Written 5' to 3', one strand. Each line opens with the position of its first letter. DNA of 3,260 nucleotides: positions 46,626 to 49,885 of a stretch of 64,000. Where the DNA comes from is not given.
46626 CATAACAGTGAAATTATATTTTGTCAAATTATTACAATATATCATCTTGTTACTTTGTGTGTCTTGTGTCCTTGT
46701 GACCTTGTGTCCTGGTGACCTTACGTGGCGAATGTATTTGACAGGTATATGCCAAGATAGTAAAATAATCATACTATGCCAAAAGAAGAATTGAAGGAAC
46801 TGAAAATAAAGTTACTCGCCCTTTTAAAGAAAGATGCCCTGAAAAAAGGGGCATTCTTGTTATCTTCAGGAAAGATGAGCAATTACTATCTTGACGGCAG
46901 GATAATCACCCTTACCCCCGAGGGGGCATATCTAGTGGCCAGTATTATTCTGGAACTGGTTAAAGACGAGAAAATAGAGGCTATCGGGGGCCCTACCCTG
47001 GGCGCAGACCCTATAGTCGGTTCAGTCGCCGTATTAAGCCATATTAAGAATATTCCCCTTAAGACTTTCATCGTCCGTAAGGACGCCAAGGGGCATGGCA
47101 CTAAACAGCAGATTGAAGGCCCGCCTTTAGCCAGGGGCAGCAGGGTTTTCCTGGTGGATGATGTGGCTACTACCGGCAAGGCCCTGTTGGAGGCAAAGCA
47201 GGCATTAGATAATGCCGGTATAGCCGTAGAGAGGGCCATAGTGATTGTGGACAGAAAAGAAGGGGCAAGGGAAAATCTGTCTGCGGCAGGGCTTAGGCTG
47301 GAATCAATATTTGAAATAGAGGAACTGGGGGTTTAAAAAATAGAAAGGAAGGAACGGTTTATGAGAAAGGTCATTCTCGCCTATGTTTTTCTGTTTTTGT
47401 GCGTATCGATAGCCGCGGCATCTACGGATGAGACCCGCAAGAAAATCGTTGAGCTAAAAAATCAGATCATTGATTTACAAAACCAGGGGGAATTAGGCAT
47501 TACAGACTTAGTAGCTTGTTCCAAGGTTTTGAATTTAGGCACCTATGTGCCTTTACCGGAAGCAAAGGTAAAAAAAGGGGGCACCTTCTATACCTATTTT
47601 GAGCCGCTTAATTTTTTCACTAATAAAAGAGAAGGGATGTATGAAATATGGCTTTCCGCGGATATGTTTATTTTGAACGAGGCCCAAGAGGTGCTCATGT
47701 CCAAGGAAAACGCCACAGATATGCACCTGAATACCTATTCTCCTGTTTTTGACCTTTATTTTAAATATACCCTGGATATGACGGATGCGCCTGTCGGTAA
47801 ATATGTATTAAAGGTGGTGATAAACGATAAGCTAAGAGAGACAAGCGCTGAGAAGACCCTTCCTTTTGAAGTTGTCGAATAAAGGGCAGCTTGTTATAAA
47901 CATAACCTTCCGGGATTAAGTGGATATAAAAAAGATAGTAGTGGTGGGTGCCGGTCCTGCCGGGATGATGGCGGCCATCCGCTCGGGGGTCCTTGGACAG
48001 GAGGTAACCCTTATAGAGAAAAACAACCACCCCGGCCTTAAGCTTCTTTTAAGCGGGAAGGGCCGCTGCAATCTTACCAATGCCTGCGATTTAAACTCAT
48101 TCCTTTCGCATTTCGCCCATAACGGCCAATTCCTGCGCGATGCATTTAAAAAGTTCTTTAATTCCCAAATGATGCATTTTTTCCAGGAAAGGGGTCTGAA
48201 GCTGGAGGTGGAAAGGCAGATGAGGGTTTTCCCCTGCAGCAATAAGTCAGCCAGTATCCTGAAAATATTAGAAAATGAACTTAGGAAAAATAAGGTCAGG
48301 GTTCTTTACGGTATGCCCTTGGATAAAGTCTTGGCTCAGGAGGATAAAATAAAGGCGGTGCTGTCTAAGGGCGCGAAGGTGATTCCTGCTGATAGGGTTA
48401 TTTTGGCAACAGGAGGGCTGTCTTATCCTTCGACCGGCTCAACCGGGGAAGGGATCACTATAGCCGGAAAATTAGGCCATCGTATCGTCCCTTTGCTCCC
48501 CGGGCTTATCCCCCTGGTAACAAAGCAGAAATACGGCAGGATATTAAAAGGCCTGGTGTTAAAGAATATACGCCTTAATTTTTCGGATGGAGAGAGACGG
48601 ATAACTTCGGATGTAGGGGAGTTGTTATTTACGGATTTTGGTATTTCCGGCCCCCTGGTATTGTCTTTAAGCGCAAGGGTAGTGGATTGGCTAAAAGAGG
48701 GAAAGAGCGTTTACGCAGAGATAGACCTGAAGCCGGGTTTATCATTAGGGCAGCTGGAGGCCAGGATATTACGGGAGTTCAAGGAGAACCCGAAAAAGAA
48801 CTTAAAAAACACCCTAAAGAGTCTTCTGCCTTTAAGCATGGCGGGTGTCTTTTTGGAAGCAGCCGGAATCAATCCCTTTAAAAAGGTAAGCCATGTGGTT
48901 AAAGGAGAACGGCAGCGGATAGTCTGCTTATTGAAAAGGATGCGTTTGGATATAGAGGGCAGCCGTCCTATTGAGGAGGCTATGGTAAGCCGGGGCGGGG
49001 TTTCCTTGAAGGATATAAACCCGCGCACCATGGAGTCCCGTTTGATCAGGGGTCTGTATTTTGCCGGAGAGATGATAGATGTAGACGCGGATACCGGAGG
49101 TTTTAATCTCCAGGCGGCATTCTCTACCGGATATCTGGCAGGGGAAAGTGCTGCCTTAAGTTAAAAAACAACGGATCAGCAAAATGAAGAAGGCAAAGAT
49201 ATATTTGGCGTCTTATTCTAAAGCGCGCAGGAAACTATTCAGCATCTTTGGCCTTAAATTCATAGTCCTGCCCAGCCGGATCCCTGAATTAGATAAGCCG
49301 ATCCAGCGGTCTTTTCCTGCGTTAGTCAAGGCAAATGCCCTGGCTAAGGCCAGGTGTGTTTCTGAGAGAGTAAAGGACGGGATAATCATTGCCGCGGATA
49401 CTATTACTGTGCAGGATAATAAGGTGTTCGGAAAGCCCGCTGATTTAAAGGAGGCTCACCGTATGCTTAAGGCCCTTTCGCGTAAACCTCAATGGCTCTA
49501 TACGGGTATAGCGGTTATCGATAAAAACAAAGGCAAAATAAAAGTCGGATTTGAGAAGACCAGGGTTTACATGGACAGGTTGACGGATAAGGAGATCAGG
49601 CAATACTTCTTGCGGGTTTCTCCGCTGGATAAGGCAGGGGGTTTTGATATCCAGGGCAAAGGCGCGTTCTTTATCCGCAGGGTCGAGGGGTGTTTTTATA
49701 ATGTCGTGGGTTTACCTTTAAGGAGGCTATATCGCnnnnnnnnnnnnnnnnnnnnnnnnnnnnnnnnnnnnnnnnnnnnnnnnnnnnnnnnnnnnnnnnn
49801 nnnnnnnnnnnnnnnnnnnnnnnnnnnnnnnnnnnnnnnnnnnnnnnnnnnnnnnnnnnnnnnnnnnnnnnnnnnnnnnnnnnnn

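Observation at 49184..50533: In-frame fusion of the Maf nucleotide pyrophosphatase with a lipobox-bearing M48 metalloprotease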

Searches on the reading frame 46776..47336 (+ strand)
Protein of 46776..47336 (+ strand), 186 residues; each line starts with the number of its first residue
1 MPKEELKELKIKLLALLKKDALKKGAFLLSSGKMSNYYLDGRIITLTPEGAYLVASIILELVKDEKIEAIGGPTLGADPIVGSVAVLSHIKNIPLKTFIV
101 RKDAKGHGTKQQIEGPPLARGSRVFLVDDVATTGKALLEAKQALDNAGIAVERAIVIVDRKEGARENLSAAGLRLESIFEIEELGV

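Call 44: search_protein_families(library=ncbifam, proteins=[window:46776-47336:+], max_evalue=0.00001)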
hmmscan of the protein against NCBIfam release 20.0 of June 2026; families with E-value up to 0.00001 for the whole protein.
window:46776-47336:+ (186 aa): 8 families
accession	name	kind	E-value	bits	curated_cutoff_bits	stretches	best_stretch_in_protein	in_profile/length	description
TIGR00336.1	pyrE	equivalog_domain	8.3e-45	152.6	106.8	1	16-183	3-172/173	orotate phosphoribosyltransferase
NF010382.0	PRK13809.1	equivalog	3.2e-23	82.2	208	1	13-184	14-181/210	orotate phosphoribosyltransferase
NF004034.0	PRK05500.1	equivalog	1.5e-20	73.2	656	1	14-184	292-456/478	bifunctional orotidine-5'-phosphate decarboxylase/orotate phosphoribosyltransferase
TIGR01367.1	pyrE_Therm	equivalog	7e-16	58.4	150.25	1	19-168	9-152/187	orotate phosphoribosyltransferase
NF001729.0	PRK00455.1-3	equivalog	3.3e-15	56.1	245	1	24-178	31-185/231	orotate phosphoribosyltransferase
NF040646.1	HPT_Archaea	equivalog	5.5e-08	32.6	200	1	118-182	111-175/184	hypoxanthine/guanine phosphoribosyltransferase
NF002635.0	PRK02304.1-4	subfamily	1.7e-07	30.9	146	1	118-182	112-175/188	adenine phosphoribosyltransferase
NF002620.0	PRK02277.1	subfamily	5.3e-06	26.2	115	1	54-184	72-200/201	orotate phosphoribosyltransferase-like protein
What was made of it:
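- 46776..49164 (+): Upstream genes of the probable operon: pyrE (46776..47336), a hypothetical exported protein (47361..47882) and an HI0933-like flavoprotein (47920..49164). pyrE scores 152.6 bits on TIGR00336, cutoff 106.8 (call 44).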

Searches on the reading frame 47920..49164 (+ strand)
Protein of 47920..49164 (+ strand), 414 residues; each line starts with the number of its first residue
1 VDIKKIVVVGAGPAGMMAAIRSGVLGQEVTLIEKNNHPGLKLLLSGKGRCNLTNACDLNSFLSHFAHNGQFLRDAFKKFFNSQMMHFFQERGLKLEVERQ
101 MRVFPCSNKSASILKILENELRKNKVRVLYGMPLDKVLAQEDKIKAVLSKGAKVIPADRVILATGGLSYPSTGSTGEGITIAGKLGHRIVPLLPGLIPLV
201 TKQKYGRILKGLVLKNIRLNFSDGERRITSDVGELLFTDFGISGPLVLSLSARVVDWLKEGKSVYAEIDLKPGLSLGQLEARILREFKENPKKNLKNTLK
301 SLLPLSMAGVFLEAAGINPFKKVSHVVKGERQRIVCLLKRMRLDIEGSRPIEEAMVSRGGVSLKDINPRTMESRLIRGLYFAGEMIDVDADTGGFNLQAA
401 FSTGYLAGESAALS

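Call 3: search_protein_families(library=pfam, proteins=[window:47920-49164:+], max_evalue=0.01)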
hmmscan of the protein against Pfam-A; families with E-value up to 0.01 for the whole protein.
window:47920-49164:+ (414 aa): 15 families
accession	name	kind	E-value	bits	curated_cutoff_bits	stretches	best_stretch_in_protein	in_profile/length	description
PF03486.20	HI0933_like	-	1.7e-83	280.2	50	1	5-409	2-243/244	HI0933-like protein Rossmann domain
PF22780.1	HI0933_like_1st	-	5.3e-35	121.1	27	1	194-356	2-165/165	HI0933-like protein barrel and H2TH domain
PF07992.20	Pyr_redox_2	-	3.5e-12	46.8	26.1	2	5-45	2-43/291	Pyridine nucleotide-disulphide oxidoreductase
PF12831.13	FAD_oxidored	-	2.6e-10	40.6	27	1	6-165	2-145/416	FAD dependent oxidoreductase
PF01134.28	GIDA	-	1.9e-09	37.5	22.1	1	5-166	1-150/391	Glucose inhibited division protein A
PF00890.30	FAD_binding_2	-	1.5e-07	31.4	20.4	1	6-40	2-36/414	FAD binding domain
PF00070.33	Pyr_redox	-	5.5e-07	30.5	22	1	5-39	1-35/82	Pyridine nucleotide-disulphide oxidoreductase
PF01266.30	DAO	-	2.1e-06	27.9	27.9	0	5-39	1-35/353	FAD dependent oxidoreductase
PF13738.12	Pyr_redox_3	-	6e-06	26.1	30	0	7-37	1-32/305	Pyridine nucleotide-disulphide oxidoreductase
PF13450.12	NAD_binding_8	-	1.9e-05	25.3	21.9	1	8-40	1-33/68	NAD(P)-binding Rossmann-like domain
PF01494.25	FAD_binding_3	-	0.0015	18.2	22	1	6-37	4-35/349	FAD binding domain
PF13454.12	NAD_binding_9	-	0.0025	18.3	21.8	0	137-165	126-153/155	FAD-NAD(P)-binding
PF05834.18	Lycopene_cycl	-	0.0053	16.3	23.4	0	6-165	2-140/380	Lycopene cyclase protein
PF01262.27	AlaDh_PNT_C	-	0.0084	16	23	0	5-36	30-61/214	Alanine dehydrogenase/PNT, C-terminal domain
PF04820.20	Trp_halogenase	-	0.0095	15.3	21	0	5-38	1-38/458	Tryptophan halogenase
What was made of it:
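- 46776..49164 (+): HI0933_like E 2e-83 (call 3).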

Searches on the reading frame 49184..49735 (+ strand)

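Call 4: search_protein_families(library=ncbifam, proteins=[window:49184-49735:+], max_evalue=0.01)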
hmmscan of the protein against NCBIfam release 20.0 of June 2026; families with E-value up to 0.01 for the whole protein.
window:49184-49735:+ (184 aa): 14 families
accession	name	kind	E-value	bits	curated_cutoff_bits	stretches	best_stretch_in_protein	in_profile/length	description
NF000867.0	PRK00078.1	equivalog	6.1e-46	156.5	249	1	5-183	2-182/192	Maf-like protein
TIGR00172.1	maf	subfamily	2.7e-42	144.4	117.15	1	4-183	3-181/185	Maf family nucleotide pyrophosphatase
NF010945.0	PRK14365.1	equivalog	3.5e-41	140.9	273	1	5-182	3-180/197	Maf-like protein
NF010948.0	PRK14368.1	equivalog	2.3e-40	138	291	1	1-182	2-182/193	Maf-like protein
NF010942.0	PRK14362.1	equivalog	3.9e-34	117.8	290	1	4-182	12-191/210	Maf-like protein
NF010941.0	PRK14361.1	equivalog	9.9e-32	110.1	272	1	4-180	6-178/194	Maf-like protein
NF010943.0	PRK14363.1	equivalog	1.1e-31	110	273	1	5-183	2-177/204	Maf-like protein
NF003403.0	PRK04694.1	equivalog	6.1e-27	94.6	300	1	6-180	2-178/190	Maf-like protein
NF010944.0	PRK14364.1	equivalog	4.3e-24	85.1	311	1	8-180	1-170/181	Maf-like protein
NF002690.0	PRK02478.1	equivalog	1.7e-21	76.7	269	1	3-182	2-187/199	Maf-like protein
NF002401.0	PRK01441.1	equivalog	1.1e-20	74.1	317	1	3-180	4-186/207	Maf-like protein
NF010947.0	PRK14367.1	equivalog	1.4e-19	70.1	315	1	5-179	3-181/202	Maf-like protein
NF010946.0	PRK14366.1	equivalog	1.4e-16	60.6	284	1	6-183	7-183/195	Maf-like protein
NF003141.0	PRK04056.1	equivalog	2.1e-13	50.3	161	1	6-182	2-176/181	septum formation inhibitor Maf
